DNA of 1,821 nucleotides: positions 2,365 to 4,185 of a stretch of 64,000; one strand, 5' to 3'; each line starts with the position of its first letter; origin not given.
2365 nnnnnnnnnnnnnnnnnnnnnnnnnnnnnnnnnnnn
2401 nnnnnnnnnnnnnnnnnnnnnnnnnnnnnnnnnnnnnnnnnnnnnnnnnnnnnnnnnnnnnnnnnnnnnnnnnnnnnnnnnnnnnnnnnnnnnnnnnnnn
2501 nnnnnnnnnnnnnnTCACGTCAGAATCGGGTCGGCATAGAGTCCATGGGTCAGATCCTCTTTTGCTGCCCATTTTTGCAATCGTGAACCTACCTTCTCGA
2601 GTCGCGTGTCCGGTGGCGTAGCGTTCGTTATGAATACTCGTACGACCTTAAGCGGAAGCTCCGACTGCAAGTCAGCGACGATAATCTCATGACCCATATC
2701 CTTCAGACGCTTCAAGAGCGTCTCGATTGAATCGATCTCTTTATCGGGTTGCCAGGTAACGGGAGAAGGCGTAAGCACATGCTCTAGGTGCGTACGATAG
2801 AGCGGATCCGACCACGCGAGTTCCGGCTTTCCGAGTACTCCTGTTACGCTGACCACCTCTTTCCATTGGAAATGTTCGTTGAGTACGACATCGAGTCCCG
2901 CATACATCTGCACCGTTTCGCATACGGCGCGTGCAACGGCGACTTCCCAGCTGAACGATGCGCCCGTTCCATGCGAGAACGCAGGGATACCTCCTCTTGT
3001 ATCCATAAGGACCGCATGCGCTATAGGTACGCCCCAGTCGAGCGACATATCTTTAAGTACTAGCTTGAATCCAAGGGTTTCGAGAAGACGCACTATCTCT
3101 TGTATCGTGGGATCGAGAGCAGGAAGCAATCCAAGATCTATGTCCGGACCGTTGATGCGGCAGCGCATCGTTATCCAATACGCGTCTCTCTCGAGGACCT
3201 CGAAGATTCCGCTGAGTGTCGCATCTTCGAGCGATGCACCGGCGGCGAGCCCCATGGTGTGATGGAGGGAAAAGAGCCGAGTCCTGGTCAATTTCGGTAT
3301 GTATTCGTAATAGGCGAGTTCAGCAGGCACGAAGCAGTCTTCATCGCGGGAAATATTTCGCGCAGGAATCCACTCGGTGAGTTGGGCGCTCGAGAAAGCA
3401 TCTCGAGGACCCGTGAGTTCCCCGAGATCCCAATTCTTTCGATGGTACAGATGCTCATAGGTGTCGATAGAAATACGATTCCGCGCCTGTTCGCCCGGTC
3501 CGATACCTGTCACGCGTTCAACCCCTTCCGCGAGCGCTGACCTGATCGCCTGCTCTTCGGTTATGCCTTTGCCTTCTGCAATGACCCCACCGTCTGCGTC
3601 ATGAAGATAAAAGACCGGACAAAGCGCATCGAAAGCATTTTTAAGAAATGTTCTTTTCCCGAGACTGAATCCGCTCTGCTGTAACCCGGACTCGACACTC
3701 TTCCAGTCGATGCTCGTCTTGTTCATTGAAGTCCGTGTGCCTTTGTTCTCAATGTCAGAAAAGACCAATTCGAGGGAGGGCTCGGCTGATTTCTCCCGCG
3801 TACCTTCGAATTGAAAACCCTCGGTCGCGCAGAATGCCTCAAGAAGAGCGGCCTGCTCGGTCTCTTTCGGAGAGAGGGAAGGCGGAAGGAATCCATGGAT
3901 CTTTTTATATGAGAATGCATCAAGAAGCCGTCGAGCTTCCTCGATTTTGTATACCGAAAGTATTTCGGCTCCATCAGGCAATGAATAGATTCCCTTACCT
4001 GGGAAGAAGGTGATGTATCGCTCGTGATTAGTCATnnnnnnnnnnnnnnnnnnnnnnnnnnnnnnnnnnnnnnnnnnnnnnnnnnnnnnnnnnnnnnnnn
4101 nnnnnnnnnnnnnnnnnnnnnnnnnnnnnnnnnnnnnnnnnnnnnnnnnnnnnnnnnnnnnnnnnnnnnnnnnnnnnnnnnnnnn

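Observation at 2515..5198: YcaO-domain gene with upstream stem-loop, candidate 59-aa leader ORF and divergent TrmB regulator (possible RiPP-like locus)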

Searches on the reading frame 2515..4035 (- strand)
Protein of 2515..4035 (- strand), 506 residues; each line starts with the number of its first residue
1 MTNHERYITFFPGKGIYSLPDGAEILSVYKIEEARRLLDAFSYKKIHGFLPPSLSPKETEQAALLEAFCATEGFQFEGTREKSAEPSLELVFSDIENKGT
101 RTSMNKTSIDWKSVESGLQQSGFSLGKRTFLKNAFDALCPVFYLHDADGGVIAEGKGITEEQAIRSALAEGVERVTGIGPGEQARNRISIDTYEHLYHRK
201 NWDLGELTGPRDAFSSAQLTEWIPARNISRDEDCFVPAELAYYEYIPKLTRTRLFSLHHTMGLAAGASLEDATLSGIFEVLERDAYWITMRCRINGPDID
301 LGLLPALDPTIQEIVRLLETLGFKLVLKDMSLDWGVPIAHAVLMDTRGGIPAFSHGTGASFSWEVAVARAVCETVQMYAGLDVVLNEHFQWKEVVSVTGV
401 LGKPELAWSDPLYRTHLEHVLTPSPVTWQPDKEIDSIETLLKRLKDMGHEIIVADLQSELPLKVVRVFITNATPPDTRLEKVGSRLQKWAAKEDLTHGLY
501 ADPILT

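Call 3: search_protein_families(library=pfam, proteins=[window:2515-4035:-], max_evalue=0.01)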
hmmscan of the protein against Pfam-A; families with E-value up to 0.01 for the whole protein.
window:2515-4035:- (506 aa): 1 family
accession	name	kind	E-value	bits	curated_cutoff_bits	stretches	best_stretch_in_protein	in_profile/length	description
PF02624.21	YcaO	-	2.7e-59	201.6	25.7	1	155-469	2-321/325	YcaO cyclodehydratase, ATP-ad Mg2+-binding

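Call 4: search_protein_families(library=ncbifam, proteins=[window:2515-4035:-], max_evalue=0.01)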
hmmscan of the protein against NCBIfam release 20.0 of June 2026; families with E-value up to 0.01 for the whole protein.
window:2515-4035:- (506 aa): 5 families
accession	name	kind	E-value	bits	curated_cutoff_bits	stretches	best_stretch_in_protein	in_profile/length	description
TIGR03604.1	TOMM_cyclo_SagD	subfamily_domain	3.9e-39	134.6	219.25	1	155-486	1-352/377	thiazole/oxazole-forming peptide maturase, SagD family component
TIGR03266.1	methan_mark_1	equivalog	8.8e-35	120.4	365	1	148-472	49-362/376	YcaO-related McrA-glycine thioamidation protein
TIGR00702.1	TIGR00702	domain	1.4e-26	93.5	75.65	1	146-377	43-268/377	YcaO-type kinase domain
NF040716.1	YcaO_for_S12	equivalog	5.5e-14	51.5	700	1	257-457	174-373/571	30S ribosomal protein S12 methylthiotransferase accessory factor YcaO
TIGR03549.1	TIGR03549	equivalog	1.1e-12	47.1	900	1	257-394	322-458/723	OsmC domain/YcaO domain-containing protein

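Call 6: find_homologous_proteins(query=window:2515-4035:-, max_evalue=0.00001)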
Query window:2515-4035:- (506 aa): 25 proteins with E <= 0.00001 among 8000 candidates.
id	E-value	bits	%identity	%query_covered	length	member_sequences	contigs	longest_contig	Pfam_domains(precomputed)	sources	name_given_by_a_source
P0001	0.0e+0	1160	100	100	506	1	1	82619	PF02624.22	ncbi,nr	ncbi:MAG: hypothetical protein JWO84_302 [Parcubacteria group bacterium]|nr:hypothetical protein [Pa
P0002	4.0e-187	641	60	99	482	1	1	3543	PF02624.22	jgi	jgi:thiazole/oxazole-forming peptide maturase SagD family component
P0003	3.2e-186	638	58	100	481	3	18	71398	PF02624.22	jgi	jgi:thiazole/oxazole-forming peptide maturase SagD family component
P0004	2.6e-169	582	56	92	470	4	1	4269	PF02624.22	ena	-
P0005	6.4e-166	571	54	99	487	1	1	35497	PF02624.22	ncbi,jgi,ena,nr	ncbi:MAG TPA: YcaO-like family protein [Candidatus Paceibacterota bacterium]|nr:YcaO-like family pro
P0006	1.8e-165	569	51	99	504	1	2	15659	PF02624.22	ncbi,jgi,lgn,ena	-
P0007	1.2e-162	560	59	82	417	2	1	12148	PF02624.22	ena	-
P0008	1.4e-145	504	49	96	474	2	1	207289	PF02624.22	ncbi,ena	-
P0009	4.0e-141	489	46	98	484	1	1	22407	PF02624.22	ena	-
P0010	9.0e-130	452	44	99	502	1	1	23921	PF02624.22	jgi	jgi:thiazole/oxazole-forming peptide maturase SagD family component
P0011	1.5e-129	451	45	100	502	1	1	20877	PF02624.22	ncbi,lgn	-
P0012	4.7e-123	429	44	99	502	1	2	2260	PF02624.22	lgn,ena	-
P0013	1.7e-117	411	42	99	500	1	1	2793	PF02624.22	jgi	-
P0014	2.8e-112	394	40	98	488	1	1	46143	PF02624.22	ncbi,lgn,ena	-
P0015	4.0e-108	380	39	99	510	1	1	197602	PF02624.22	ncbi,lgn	-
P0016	7.7e-102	359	40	99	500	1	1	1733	PF02624.22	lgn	-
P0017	1.0e-100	356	39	99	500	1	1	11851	PF02624.22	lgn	-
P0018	4.2e-100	354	38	98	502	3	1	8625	PF02624.22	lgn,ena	-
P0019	1.1e-95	339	44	81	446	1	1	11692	PF02624.22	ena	-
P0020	4.7e-87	311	42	81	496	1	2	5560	PF02624.22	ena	-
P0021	2.1e-62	229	36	79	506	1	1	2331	PF02624.22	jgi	-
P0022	1.2e-47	181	32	79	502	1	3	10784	PF02624.22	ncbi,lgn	-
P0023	5.4e-10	56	25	68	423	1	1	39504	PF02624.22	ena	-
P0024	1.8e-8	51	31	31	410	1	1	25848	PF02624.22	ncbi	-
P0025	8.2e-7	46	28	43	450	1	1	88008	PF02624.22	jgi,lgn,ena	-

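Call 7: find_encoding_contigs(protein=P0003, flank=5000, max_places=3)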
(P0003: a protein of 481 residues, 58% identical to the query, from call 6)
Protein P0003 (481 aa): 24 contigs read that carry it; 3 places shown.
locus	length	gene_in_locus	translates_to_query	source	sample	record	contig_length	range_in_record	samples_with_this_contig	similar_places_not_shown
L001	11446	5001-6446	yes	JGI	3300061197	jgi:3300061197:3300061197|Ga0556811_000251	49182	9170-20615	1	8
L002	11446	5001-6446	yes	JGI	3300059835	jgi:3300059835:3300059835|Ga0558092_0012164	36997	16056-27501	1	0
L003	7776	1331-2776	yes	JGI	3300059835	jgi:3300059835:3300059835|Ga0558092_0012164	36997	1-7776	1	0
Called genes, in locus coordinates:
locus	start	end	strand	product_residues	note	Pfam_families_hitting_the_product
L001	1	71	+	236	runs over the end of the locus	-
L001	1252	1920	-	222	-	-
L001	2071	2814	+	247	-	PF01978:TrmB (weak)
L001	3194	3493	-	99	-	-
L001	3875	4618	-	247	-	PF01978:TrmB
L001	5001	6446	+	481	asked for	PF02624:YcaO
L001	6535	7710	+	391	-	PF05496:RuvB_N, PF01078:Mg_chelatase (faint), PF00158:Sigma54_activat (faint), PF00004:AAA, PF07728:AAA_5, PF13173:AAA_14 (weak), PF16193:AAA_assoc_2, PF12002:MgsA_C, +1 more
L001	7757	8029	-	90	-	PF00216:Bac_DNA_binding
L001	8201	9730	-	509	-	PF12072:RNase_Y_N, PF00013:KH_1, PF01966:HD, PF08668:HDOD (faint)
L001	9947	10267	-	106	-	-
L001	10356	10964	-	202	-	PF00574:CLP_protease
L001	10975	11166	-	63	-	-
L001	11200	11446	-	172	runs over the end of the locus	PF00719:Pyrophosphatase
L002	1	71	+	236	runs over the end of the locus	-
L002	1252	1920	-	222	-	-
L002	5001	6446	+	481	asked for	PF02624:YcaO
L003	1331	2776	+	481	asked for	PF02624:YcaO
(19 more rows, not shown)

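Call 8: find_encoding_contigs(protein=P0005, flank=5000, max_places=2)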
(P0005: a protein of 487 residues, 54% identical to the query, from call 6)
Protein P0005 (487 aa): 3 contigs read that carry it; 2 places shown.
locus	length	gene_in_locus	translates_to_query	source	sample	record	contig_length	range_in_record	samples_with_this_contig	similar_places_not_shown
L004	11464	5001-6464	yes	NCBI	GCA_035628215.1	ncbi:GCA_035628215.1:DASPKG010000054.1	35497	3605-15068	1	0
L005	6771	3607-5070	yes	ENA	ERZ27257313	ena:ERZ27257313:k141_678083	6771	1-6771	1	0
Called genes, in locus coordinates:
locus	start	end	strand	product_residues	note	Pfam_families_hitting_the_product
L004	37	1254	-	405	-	PF00482:T2SSF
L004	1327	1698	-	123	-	-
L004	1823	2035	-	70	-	-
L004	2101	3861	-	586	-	PF05157:MshEN, PF00437:T2SSE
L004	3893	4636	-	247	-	PF01978:TrmB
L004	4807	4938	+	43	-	-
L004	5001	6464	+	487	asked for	PF02624:YcaO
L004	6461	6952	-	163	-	-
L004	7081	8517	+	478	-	PF08529:NusA_N, PF00575:S1, PF13184:KH_NusA_1st, PF26594:KH_NusA_2nd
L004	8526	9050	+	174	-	PF00719:Pyrophosphatase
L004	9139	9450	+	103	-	-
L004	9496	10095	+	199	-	PF00574:CLP_protease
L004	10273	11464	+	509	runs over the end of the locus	PF12072:RNase_Y_N, PF00013:KH_1 (weak), PF08668:HDOD (faint), PF01966:HD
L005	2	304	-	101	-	?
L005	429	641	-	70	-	-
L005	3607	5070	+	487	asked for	PF02624:YcaO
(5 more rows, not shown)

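Call 9: find_encoding_contigs(protein=P0008, flank=5000, max_places=2)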
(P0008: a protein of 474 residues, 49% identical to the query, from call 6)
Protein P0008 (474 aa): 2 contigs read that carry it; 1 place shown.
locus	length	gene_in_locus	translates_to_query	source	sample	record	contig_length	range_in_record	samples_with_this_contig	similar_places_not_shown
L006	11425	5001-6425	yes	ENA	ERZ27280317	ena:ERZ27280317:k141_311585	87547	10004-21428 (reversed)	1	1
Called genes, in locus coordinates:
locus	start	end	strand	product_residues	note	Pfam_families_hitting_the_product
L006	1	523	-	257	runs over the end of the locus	PF01978:TrmB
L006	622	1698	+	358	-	PF13433:Peripla_BP_5 (faint), PF13458:Peripla_BP_6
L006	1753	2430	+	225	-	PF00005:ABC_tran, PF13304:AAA_21 (weak)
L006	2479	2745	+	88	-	-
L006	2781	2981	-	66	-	-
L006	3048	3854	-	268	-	PF03372:Exo_endo_phos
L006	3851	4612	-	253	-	PF01978:TrmB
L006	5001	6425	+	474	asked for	PF02624:YcaO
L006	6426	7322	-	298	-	PF02899:Phage_int_SAM_1, PF13495:Phage_int_SAM_4 (weak), PF00589:Phage_integrase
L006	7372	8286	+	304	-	-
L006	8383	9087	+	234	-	-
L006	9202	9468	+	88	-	PF00312:Ribosomal_S15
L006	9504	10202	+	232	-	PF01936:NYN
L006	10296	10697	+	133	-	-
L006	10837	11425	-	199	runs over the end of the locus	-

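Call 15: find_related_loci(query=A1, collection=genome_contigs, flank=4000)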
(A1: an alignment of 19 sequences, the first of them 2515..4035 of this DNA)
Query A1 (506 aa) in genome_contigs; peptide patterns used: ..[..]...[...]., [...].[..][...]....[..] (x = any residue, [..] = any of these).
37 stretches matched a pattern; 12 encode a relative of the query (tblastn E <= 1e-3); 12 distinct loci.
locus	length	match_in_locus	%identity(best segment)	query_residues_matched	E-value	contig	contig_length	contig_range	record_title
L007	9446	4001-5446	54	8-506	8e-172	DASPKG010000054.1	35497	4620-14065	MAG TPA_asm: Candidatus Paceibacterota bacterium isolate SMAG_U12030 k141_627006, whole genome shotgun sequence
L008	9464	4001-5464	49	5-506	8e-155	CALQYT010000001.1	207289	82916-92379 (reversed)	MAG: Candidatus Nomurabacteria bacterium isolate Ike-100m-30 genome assembly, contig: Ike-100-c17, whole genome shotgun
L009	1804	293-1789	42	1-506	1e-131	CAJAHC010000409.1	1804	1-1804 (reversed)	MAG: uncultured Methylococcaceae bacterium isolate Loc090907-8m_bin-840 genome assembly, contig: bin-840:409/671, whole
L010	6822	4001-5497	42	1-506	4e-122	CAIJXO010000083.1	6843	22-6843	uncultured bacterium isolate Loclat_bin-10598 genome assembly, contig: bin-10598:083/119, whole genome shotgun sequence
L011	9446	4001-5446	40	9-506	9e-121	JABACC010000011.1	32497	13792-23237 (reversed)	MAG: Candidatus Paceibacter sp. isolate bin98o c_000002759068, whole genome shotgun sequence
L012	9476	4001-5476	40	8-506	3e-112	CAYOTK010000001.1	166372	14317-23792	MAG TPA_asm: uncultured Candidatus Saccharibacteria bacterium isolate SRP278252_co2_142 genome assembly, contig: NODE_10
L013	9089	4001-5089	36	150-506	7e-65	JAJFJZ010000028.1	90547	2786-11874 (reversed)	MAG: Gammaproteobacteria bacterium isolate OFTM202 OFTM202_27, whole genome shotgun sequence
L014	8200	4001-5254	35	84-505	3e-58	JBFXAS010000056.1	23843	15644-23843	MAG: Gemmatimonadales bacterium isolate CA_2019_TPBS_28 NODE_10114_length_23843_cov_4.090066_TPBS, whole genome shotgun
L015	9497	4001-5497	29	1-506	2e-57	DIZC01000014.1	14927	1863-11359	MAG TPA_asm: Alphaproteobacteria bacterium UBA6038 UBA6038_contig_504, whole genome shotgun sequence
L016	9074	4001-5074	38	151-506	6e-64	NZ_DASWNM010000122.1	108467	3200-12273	MAG: Longimicrobium sp. isolate SMAG_U3414 k141_235661, whole genome shotgun sequence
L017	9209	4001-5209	32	90-489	3e-48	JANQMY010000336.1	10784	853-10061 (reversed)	MAG: Alphaproteobacteria bacterium isolate PL25b_bin.64 k99_3368725, whole genome shotgun sequence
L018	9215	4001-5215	33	86-489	2e-55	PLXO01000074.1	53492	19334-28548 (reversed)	MAG: Acetobacteraceae bacterium isolate palsa_925 73.20120700_P3D.41_contig_25729, whole genome shotgun sequence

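Call 20: find_related_loci(query=A1, collection=metagenome_contigs, flank=2500)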
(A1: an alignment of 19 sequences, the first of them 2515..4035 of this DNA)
Query A1 (506 aa) in metagenome_contigs; peptide patterns used: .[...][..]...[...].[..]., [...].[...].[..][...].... (x = any residue, [..] = any of these).
213 stretches matched a pattern; 11 encode a relative of the query (tblastn E <= 1e-3); 11 distinct loci.
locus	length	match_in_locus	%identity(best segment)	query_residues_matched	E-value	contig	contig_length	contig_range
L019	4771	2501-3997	56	5-506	0e+0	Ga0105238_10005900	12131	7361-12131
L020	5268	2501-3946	54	8-506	6e-175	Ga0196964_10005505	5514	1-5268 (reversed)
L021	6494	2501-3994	51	5-506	7e-172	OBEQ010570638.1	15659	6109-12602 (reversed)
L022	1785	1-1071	62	150-506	4e-166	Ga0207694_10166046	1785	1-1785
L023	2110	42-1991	40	8-506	2e-109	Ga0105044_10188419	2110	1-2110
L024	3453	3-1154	44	120-506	1e-103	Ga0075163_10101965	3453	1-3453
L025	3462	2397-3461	45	5-360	4e-100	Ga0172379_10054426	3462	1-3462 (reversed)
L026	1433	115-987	47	208-506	1e-82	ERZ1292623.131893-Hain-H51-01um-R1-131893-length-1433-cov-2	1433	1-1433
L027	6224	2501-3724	34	95-506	2e-57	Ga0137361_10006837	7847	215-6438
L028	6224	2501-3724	34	95-506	2e-57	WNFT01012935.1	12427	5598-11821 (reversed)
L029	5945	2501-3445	27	152-469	2e-15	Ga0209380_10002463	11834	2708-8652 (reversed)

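Call 32: predict_structure(alignment_id=A1)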
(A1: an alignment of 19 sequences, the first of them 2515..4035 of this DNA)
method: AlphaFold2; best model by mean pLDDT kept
length: 506 residues; sequences in the alignment: 19
mean_pLDDT: 87.5   pTM: 0.91
mean pLDDT of the five models: 87.5, 86.3, 85.8, 85.7, 85.2
residues with pLDDT >= 90: 322; 70-90: 124; 50-70: 48; < 50: 12
segments of 3 or more residues with pLDDT < 50: 1-3, 396-400
pLDDT, mean of each block of 10 residues (from residue 1): 72 92 93 94 90 94 92 69 63 89 86 97 95 92 93 94 96 93 88 93 87 91 94 93 88 80 94 96 92 93 94 96 96 95 88 91 96 95 84 55 60 77 93 88 94 94 95 71 84 70 51
secondary structure, 60 per line:
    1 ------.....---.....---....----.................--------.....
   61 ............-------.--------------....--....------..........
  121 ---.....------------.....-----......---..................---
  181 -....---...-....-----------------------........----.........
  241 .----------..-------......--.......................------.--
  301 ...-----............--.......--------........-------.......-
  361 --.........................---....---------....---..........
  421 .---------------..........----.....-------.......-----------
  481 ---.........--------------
elements in order: E7-11 E15-19 E23-26 H31-47 H56-72 E95-98 E101-104 H111-120 E124-128 E141-145 E151-156 H160-177 H182-185 E189-191 H193-196 E220-227 E232-237 H238-241 E261-266 H269-291 H309-320 E323-329 E338-345 E353-359 H363-387 H391-394 H404-407 H411-421 H437-446 E451-455 E463-469 H484-492

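Call 37: search_solved_structures(query=A1, max_evalue=0.001)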
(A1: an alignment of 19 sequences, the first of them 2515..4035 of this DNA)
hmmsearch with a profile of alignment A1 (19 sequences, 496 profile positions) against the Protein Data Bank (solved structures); distinct sequences matched with E-value up to 0.001: 7.
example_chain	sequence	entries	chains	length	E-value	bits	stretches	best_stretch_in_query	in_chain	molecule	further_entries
6pe3_A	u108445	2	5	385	3.3e-30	108.5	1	106-463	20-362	Uncharacterized protein MJ1094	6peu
7u58_A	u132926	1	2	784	1.9e-22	82.9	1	147-372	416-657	MusD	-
4bs9_A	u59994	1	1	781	6.8e-22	81.1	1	147-462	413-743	TRUD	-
4v1t_A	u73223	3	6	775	2e-20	76.2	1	146-382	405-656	LYND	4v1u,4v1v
6ci7_A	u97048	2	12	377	7.4e-18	67.8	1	147-463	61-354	YcaO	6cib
4q84_A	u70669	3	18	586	3.6e-14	55.6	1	251-368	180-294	Ribosomal protein S12 methylthiotransferase accessory factor YcaO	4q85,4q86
6gos_D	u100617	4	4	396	5.9e-05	25.2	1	195-387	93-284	Microcin B17-processing protein McbD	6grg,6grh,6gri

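Call 41: fold_search(model_id=the predicted structure, library=pdb)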
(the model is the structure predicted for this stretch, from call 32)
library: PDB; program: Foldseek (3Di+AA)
matches with E <= 10: 468; with E <= 0.001: 41
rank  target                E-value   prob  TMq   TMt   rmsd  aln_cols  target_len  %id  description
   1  4v1v_B                2.7e-20  1.00  0.56  0.39   4.7       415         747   22  Heterocyclase in complex with substrate and Cofactor (released 2015-01-14)
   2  4v1v_A                2.0e-19  1.00  0.52  0.36   9.2       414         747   22  Heterocyclase in complex with substrate and Cofactor (released 2015-01-14)
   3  6peu_A                2.2e-19  1.00  0.54  0.70   6.6       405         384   22  Structure of YcaO enzyme from Methanocaldococcus jannaschii in complex with peptide (released 2019-11-06)
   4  4v1t_A                3.9e-19  1.00  0.61  0.42  14.9       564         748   20  Heterocyclase in complex with substrate and Cofactor (released 2015-01-14)
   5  6pe3                  6.8e-19  1.00  0.54  0.72   6.6       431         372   21  Structure of YcaO enzyme from Methanocaldococcus jannaschii in complex with ATP (released 2020-01-08)
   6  4v1u_B                9.0e-19  1.00  0.60  0.42  15.2       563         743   21  Heterocyclase in complex with substrate and Cofactor (released 2015-01-14)
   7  6peu_B                9.5e-19  1.00  0.57  0.73   5.0       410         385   21  Structure of YcaO enzyme from Methanocaldococcus jannaschii in complex with peptide (released 2019-11-06)
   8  6peu_D                2.5e-18  1.00  0.56  0.72   5.3       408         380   20  Structure of YcaO enzyme from Methanocaldococcus jannaschii in complex with peptide (released 2019-11-06)
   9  4v1u_A                3.2e-18  1.00  0.53  0.37   7.5       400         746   22  Heterocyclase in complex with substrate and Cofactor (released 2015-01-14)
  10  7u58_B                4.3e-18  1.00  0.52  0.42   8.4       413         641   21  YcaO-mediated ATP-dependent peptidase activity in ribosomal peptide biosynthesis (released 2022-11-02)
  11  6peu_C                4.5e-18  1.00  0.54  0.70   6.6       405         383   22  Structure of YcaO enzyme from Methanocaldococcus jannaschii in complex with peptide (released 2019-11-06)
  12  7u58_A                6.3e-18  1.00  0.52  0.41   6.7       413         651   20  YcaO-mediated ATP-dependent peptidase activity in ribosomal peptide biosynthesis (released 2022-11-02)
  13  4v1t_B                7.9e-18  1.00  0.57  0.40   5.2       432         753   22  Heterocyclase in complex with substrate and Cofactor (released 2015-01-14)
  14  6ci7_C                1.3e-16  1.00  0.52  0.70   4.8       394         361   25  The structure of YcaO from Methanopyrus kandleri bound with AMPPCP and Mg2+ (released 2018-03-21)
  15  6ci7_D                1.4e-16  1.00  0.53  0.71   4.5       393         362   25  The structure of YcaO from Methanopyrus kandleri bound with AMPPCP and Mg2+ (released 2018-03-21)
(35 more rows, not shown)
